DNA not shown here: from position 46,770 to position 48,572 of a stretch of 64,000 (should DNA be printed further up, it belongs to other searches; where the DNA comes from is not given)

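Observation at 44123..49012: Minus-strand cluster: small membrane protein, B12-binding radical SAM enzyme, NPPY methyltransferase, flippase-like 12-TM protein, Cys-rich lipoprotein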

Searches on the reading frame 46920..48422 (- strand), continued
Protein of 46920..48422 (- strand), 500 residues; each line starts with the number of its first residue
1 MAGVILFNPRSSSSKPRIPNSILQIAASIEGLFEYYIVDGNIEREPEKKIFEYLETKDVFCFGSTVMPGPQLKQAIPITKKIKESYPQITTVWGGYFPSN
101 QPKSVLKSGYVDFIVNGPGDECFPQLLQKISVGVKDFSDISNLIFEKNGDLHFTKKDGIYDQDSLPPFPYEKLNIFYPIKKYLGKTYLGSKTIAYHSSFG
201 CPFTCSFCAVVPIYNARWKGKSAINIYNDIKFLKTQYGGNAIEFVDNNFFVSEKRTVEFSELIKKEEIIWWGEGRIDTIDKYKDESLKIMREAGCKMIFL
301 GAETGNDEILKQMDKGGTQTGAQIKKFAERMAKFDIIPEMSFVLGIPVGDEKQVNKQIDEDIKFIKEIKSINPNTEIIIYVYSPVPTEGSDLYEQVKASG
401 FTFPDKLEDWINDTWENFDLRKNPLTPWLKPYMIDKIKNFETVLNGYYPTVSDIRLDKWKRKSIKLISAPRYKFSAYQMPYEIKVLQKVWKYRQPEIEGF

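Call 8: find_related_loci(query=window:46920-48422:-, collection=genome_contigs, flank=8000)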
Query window:46920-48422:- (500 aa) in genome_contigs; peptide patterns used: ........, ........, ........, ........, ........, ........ (x = any residue, [..] = any of these).
177 stretches matched a pattern; 50 encode a relative of the query (tblastn E <= 1e-3); 50 distinct loci.
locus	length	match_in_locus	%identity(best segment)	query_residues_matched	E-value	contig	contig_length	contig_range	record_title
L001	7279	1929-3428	79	1-500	0e+0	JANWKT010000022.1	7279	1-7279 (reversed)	MAG: Flavobacteriales bacterium isolate CRAIB_MAG100 c_000000037366, whole genome shotgun sequence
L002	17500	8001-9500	79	1-500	0e+0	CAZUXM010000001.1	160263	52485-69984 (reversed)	MAG TPA_asm: uncultured Candidatus Competibacteraceae bacterium isolate binchicken_co179_376 genome assembly, contig: NO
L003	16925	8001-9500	78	1-500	0e+0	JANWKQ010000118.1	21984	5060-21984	MAG: Flavobacteriales bacterium isolate CRAIB_MAG97 c_000000052822, whole genome shotgun sequence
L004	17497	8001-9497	71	1-500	0e+0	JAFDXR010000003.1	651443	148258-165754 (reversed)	MAG: Bacteroidetes bacterium isolate SZAS-3 BACT-AMP-16__3__length-651443, whole genome shotgun sequence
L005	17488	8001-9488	72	4-500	0e+0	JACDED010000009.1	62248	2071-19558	MAG: Bacteroidetes bacterium isolate MGR_bin351 SD2902_NODE_70_length_62248_cov_1.349528, whole genome shotgun sequence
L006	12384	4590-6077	72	4-500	0e+0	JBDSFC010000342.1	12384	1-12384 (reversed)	MAG: Bacteroidia bacterium isolate cluster1_bin.219 k127_3971049, whole genome shotgun sequence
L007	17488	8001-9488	71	4-500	0e+0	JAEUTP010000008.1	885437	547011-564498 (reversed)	MAG: Bacteroidia bacterium isolate new MAG-332 k141_4310342, whole genome shotgun sequence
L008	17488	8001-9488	71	4-500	0e+0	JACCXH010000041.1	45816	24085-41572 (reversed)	MAG: Bacteroidetes bacterium isolate MGR_bin173 SD2897-2912_k127_715194, whole genome shotgun sequence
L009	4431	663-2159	71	1-500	0e+0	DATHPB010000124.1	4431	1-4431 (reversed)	MAG TPA_asm: Cytophagaceae bacterium isolate SMAG_U12699 k141_3258964, whole genome shotgun sequence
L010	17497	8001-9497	72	1-500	0e+0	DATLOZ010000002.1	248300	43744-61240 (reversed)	MAG TPA_asm: Cytophagaceae bacterium isolate SMAG_U13839 k141_2741930, whole genome shotgun sequence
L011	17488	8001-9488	71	4-500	0e+0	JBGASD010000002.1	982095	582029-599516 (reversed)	MAG: Bacteroidia bacterium isolate MAG_MBR_H10.34 MBRH10-34_opera_contig_15, whole genome shotgun sequence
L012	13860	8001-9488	71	4-500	0e+0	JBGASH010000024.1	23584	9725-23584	MAG: Bacteroidia bacterium isolate MAG_MBR_H10.107 MBRH10-107_opera_contig_7492, whole genome shotgun sequence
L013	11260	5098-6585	71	4-500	0e+0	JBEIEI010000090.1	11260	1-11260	MAG: Flavobacteriales bacterium isolate Sample-101-S75-bin-72 Sample_101_S75-bin_72-k141_1532292, whole genome shotgun s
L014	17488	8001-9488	70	4-500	0e+0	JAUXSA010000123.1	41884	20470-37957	MAG: Bacteroidota bacterium isolate C12_metabat.bin.29 C12_k141_326967, whole genome shotgun sequence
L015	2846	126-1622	70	1-500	0e+0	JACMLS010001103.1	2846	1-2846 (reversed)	MAG: Bacteroidia bacterium isolate ES-bin-35 ES-bin-35-contig-k141_14053856, whole genome shotgun sequence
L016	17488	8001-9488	70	4-500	0e+0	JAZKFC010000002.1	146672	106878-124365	MAG: Bacteroidota bacterium isolate DC_HB_02_SPN181219-bin060_1 DCHB02SPN_B060_1_000000000002, whole genome shotgun sequ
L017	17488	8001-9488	72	4-500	0e+0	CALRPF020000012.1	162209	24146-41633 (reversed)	MAG: Chitinophaga pinensis isolate JJ-KV8A6-267-2-mx-bin613 genome assembly, contig: JJ-KV8A6-267-C13, whole genome shot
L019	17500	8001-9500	70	1-500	0e+0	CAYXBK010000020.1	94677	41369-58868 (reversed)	MAG TPA_asm: uncultured Chitinophagales bacterium isolate SRP173033_co1_49 genome assembly, contig: NODE_305_length_9467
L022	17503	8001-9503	68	4-500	0e+0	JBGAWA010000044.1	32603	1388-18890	MAG: Chitinophagales bacterium isolate MAG_AAO_H10.16 AAOH10-16_opera_contig_4673, whole genome shotgun sequence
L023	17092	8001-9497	67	1-500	0e+0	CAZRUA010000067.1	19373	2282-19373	MAG TPA_asm: uncultured Flavobacteriaceae bacterium isolate SRP150892_co2_485 genome assembly, contig: NODE_3948_length_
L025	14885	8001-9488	67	4-500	0e+0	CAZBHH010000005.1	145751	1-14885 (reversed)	MAG TPA_asm: uncultured Chitinophagales bacterium isolate binchicken_co235_425 genome assembly, contig: NODE_219_length_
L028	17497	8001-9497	66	1-500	0e+0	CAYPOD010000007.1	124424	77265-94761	MAG TPA_asm: uncultured Chitinophaga sp. isolate SRP329715_co2_61 genome assembly, contig: NODE_277_length_124424_cov_12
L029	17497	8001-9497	66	1-500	0e+0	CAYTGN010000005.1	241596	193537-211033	MAG TPA_asm: uncultured Chitinophaga sp. isolate SRP329715_co2_385 genome assembly, contig: NODE_68_length_241596_cov_11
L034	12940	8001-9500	64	1-500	0e+0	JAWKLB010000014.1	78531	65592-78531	MAG: Chitinophagales bacterium isolate BC3.24 BC3.24.fa-14, whole genome shotgun sequence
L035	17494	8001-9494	66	3-500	0e+0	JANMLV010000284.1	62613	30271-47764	MAG: Bacteroidota bacterium isolate OTE_58_metabat_626 OTE_58_k141_3162774, whole genome shotgun sequence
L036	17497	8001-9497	65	4-500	0e+0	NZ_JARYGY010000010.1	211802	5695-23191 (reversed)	Aquimarina sp. 2201CG14-23 contig10, whole genome shotgun sequence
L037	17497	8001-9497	64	4-500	0e+0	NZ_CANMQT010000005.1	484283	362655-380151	Uncultured Aquimarina sp. isolate 2-563A-J.fasta NODE_5, whole genome shotgun sequence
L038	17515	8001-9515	62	4-500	0e+0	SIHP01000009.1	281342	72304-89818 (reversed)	Flavobacteriaceae bacterium strain Hp32 NODE_9_length_281342_cov_47.8248_ID_9000, whole genome shotgun sequence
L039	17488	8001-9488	70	4-500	0e+0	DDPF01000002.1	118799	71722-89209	MAG TPA_asm: Bacteroidetes bacterium UBA2475 UBA2475_contig_51, whole genome shotgun sequence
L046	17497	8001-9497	71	1-500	0e+0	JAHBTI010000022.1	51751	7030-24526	MAG: Bacteroidetes bacterium isolate ACE_BAC10 BAC10_22, whole genome shotgun sequence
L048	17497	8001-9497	72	1-500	0e+0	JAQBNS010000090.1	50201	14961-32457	MAG: Chitinophagaceae bacterium isolate RYN_299 scaffold_4591031, whole genome shotgun sequence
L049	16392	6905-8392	68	4-500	0e+0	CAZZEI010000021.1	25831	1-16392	MAG TPA_asm: uncultured Flavobacteriaceae bacterium isolate binchicken_co186_310 genome assembly, contig: NODE_2106_leng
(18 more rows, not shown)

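Call 12: search_protein_families(library=pfam, proteins=[L005:10165-11100:+, L019:4741-5535:+, L038:3083-4246:+, L049:4756-5811:+, L013:808-1872:+, L017:4380-5513:+, L039:15433-16161:+, L008:13449-14156:+, L028:10887-11939:+, L005:7059-7952:+], max_evalue=0.01)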
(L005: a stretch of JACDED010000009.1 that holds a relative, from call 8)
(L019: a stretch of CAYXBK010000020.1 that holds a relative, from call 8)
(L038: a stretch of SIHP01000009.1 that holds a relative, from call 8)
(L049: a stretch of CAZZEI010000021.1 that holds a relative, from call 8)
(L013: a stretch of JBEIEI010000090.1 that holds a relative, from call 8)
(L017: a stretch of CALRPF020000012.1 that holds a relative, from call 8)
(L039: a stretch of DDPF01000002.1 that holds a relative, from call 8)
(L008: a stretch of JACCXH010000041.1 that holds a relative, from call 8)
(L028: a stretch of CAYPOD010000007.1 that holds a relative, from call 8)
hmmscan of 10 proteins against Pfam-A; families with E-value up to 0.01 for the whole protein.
L005:10165-11100:+ (311 aa): 1 family
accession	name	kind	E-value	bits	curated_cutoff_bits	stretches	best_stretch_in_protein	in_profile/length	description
PF01909.29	NTP_transf_2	-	0.00011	23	21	1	103-139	7-43/93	Nucleotidyltransferase domain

L019:4741-5535:+ (264 aa): 11 families
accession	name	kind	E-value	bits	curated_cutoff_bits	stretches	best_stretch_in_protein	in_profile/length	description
PF13649.12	Methyltransf_25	-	9.8e-15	55.5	27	1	44-142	1-97/97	Methyltransferase domain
PF08241.18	Methyltransf_11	-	5.9e-10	40.1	21.2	1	45-146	1-95/95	Methyltransferase domain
PF08242.18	Methyltransf_12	-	2.8e-08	34.8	30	1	45-144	1-98/98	Methyltransferase domain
PF13489.12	Methyltransf_23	-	1e-07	32.3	27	1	39-165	21-124/164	Methyltransferase domain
PF03848.20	TehB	-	2.2e-06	27.7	20.4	1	40-130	30-116/193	Tellurite resistance protein TehB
PF05175.20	MTS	-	2.3e-06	27.8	23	1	31-167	21-155/170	Methyltransferase small domain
PF13847.12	Methyltransf_31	-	3.7e-06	27.1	27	1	43-144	6-107/145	Methyltransferase domain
PF10294.15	Methyltransf_16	-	3.2e-05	24.2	21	1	35-147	41-156/174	Lysine methyltransferase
PF01209.24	Ubie_methyltran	-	0.00026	20.8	20.1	1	5-121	13-129/233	ubiE/COQ5 methyltransferase family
PF05724.17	TPMT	-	0.0015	18.7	26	1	28-148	25-155/218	Thiopurine S-methyltransferase (TPMT)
PF06080.18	DUF938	-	0.0034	17.6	27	1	27-144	12-135/202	Protein of unknown function (DUF938)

L038:3083-4246:+ (387 aa): 0 families

L049:4756-5811:+ (351 aa): 2 families
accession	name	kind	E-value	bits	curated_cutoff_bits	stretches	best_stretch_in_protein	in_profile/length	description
PF00534.26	Glycos_transf_1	-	1.1e-18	67.8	26.4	1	191-309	18-135/172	Glycosyl transferases group 1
PF13692.12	Glyco_trans_1_4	-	2.4e-13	51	27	1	190-296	3-108/142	Glycosyl transferases group 1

L013:808-1872:+ (354 aa): 1 family
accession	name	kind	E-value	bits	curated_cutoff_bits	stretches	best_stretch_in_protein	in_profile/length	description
PF09594.16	GT87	-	4.8e-08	33.5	25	1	16-158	99-230/237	Glycosyltransferase family 87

L017:4380-5513:+ (377 aa): 1 family
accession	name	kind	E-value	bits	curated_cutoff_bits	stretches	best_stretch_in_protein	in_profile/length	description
PF18885.6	DUF5648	-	0.0022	18.6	25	1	123-190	56-120/134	Domain of unknown function (DUF5648)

L039:15433-16161:+ (242 aa): 0 families

L008:13449-14156:+ (235 aa): 1 family
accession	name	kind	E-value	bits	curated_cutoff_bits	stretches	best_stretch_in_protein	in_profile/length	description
PF13568.12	OMP_b-brl_2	-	8.3e-09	36.2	27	1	64-200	34-155/175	Outer membrane protein beta-barrel domain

L028:10887-11939:+ (350 aa): 3 families
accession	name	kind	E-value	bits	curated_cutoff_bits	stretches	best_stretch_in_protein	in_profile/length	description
PF04055.27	Radical_SAM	-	5.6e-17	62.9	29.5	1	34-184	5-164/166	Radical SAM superfamily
PF13186.11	SPASM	-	3.4e-11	43.7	21.5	1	278-337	1-66/67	Iron-sulfur cluster-binding domain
PF13353.11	Fer4_12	-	4.1e-06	27.6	22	1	34-138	13-122/137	4Fe-4S single cluster domain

L005:7059-7952:+ (297 aa): 1 family
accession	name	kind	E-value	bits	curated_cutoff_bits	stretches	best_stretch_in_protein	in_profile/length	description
PF05050.19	Methyltransf_21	-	3e-22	80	22.7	1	10-190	1-173/173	Methyltransferase FkbM domain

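Call 14: list_cluster_members(proteins=[window:46920-48422:-, window:46240-46914:-, window:44929-46143:-, window:41339-42883:-])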
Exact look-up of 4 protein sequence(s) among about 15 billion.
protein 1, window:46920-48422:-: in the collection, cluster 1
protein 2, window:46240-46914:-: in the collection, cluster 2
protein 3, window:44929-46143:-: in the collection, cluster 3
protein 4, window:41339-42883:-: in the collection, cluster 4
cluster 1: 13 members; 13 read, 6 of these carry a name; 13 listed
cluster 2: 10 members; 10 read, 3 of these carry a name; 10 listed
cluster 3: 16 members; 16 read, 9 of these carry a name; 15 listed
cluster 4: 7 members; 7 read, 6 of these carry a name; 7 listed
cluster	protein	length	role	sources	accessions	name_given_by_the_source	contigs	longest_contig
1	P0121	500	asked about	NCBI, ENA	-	-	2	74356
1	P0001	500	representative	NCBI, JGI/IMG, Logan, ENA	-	anaerobic magnesium-protoporphyrin IX monomethyl ester cyclase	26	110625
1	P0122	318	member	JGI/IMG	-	radical SAM superfamily enzyme YgiQ (UPF0313 family)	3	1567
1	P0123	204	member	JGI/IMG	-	radical SAM superfamily enzyme YgiQ (UPF0313 family)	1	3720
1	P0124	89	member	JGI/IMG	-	hypothetical protein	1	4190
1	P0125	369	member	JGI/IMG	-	radical SAM superfamily enzyme YgiQ (UPF0313 family)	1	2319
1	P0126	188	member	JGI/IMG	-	radical SAM superfamily enzyme YgiQ (UPF0313 family)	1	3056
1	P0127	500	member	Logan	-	-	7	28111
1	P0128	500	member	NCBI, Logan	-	-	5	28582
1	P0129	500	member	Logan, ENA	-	-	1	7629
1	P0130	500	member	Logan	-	-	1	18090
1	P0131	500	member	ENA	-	-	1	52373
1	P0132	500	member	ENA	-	-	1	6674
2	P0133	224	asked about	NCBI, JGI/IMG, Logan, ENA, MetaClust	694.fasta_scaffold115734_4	release factor glutamine methyltransferase | \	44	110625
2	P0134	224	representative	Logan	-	-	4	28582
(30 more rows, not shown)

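Call 16: search_protein_representatives(protein=window:46920-48422:-)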
Query: 500 residues. Proteins with E-value up to 0.001 (for the whole library): 32536; up to 1e-10: 14970; up to 1e-30: 1019. The best 150 are listed.
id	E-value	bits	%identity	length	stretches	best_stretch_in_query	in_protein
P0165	1.4e-218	743.5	65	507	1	4-500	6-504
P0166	7.0e-128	444.3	42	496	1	4-500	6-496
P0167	2.3e-120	419.5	45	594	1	4-464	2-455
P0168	2.8e-114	399.4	39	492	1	4-499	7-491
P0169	3.5e-114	399.1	70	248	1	257-500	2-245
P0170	7.9e-112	391.3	41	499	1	4-490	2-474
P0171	3.6e-110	385.8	39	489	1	4-500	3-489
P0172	5.5e-109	382.0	40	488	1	4-498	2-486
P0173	9.4e-105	368.0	38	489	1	4-500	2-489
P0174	6.8e-103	361.9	39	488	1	4-499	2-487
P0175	2.1e-94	333.9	39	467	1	21-500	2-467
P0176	3.0e-94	333.3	61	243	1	3-240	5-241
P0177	5.0e-93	329.3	74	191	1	140-330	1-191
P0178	1.5e-91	324.5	40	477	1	4-497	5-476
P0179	9.2e-87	308.6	61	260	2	32-186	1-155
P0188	7.3e-76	272.7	32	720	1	4-485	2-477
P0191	4.8e-72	260.1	32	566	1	4-489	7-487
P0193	9.2e-71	255.9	30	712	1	4-485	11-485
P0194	5.9e-70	253.2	42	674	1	4-322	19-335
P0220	1.5e-56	209.0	32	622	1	18-440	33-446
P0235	7.2e-55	203.4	32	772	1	4-452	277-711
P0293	1.8e-49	185.6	30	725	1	19-431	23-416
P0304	1.3e-48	182.8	27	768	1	3-449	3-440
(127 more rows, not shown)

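Call 19: find_encoding_contigs(protein=P0166, flank=8000, max_places=3)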
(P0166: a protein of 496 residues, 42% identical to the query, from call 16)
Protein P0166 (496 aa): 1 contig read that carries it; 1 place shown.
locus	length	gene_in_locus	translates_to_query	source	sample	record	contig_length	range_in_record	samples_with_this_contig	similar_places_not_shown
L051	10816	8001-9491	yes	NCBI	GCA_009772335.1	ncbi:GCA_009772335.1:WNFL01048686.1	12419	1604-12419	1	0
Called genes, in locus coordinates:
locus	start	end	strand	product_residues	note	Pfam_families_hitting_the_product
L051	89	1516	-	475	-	PF00437:T2SSE, PF27713:UCP018868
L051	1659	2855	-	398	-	PF00072:Response_reg, PF10609:ParA, PF00142:Fer4_NifH (weak), PF01656:CbiA, PF09140:MipZ, PF13614:AAA_31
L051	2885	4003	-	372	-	PF16976:RcpC (faint)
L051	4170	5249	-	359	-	PF05384:DegS (weak), PF07730:HisKA_3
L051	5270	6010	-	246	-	PF00072:Response_reg, PF00196:GerE, PF04545:Sigma70_r4 (weak), PF08281:Sigma70_r4_2 (weak)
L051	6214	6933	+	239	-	PF01027:Bax1-I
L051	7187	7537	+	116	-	-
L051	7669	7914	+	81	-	-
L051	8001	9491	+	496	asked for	PF02310:B12-binding, PF04055:Radical_SAM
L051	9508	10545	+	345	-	PF07969:Amidohydro_3, PF01979:Amidohydro_1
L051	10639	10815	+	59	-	?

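Call 20: find_encoding_contigs(protein=P0168, flank=8000, max_places=3)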
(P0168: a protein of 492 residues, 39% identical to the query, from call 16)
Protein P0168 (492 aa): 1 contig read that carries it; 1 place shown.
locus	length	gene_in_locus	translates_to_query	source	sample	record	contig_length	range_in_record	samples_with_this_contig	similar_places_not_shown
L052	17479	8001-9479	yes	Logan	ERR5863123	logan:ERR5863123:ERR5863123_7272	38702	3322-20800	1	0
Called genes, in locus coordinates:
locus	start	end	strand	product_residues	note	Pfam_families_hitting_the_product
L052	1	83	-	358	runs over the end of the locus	PF13439:Glyco_transf_4, PF13579:Glyco_trans_4_4, PF20706:GT4-conflict, PF00534:Glycos_transf_1, PF13692:Glyco_trans_1_4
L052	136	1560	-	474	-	PF01943:Polysacc_synt, PF13440:Polysacc_synt_3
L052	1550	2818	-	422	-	PF04932:Wzy_C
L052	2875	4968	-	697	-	PF02706:Wzz, PF13807:GNVR, PF10609:ParA (faint), PF13614:AAA_31 (weak), PF01656:CbiA (weak)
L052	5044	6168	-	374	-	-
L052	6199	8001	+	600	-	PF02415:Chlam_PMP (faint)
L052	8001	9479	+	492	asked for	PF02310:B12-binding (faint), PF04055:Radical_SAM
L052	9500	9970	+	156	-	-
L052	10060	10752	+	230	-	PF00440:TetR_N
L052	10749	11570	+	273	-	PF01209:Ubie_methyltran (weak), PF08241:Methyltransf_11, PF13649:Methyltransf_25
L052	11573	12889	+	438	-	PF00890:FAD_binding_2, PF01266:DAO (weak), PF01593:Amino_oxidase, PF03486:HI0933_like (faint), PF07992:Pyr_redox_2 (faint), PF12831:FAD_oxidored (weak), PF13450:NAD_binding_8, PF13738:Pyr_redox_3 (faint)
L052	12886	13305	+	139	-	-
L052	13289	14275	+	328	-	PF01522:Polysacc_deac_1 (weak)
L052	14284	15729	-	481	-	PF13727:CoA_binding_3, PF02397:Bac_transf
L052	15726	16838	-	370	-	PF13439:Glyco_transf_4, PF13477:Glyco_trans_4_2 (weak), PF13579:Glyco_trans_4_4, PF20706:GT4-conflict, PF00534:Glycos_transf_1, PF13692:Glyco_trans_1_4, PF13524:Glyco_trans_1_2 (weak)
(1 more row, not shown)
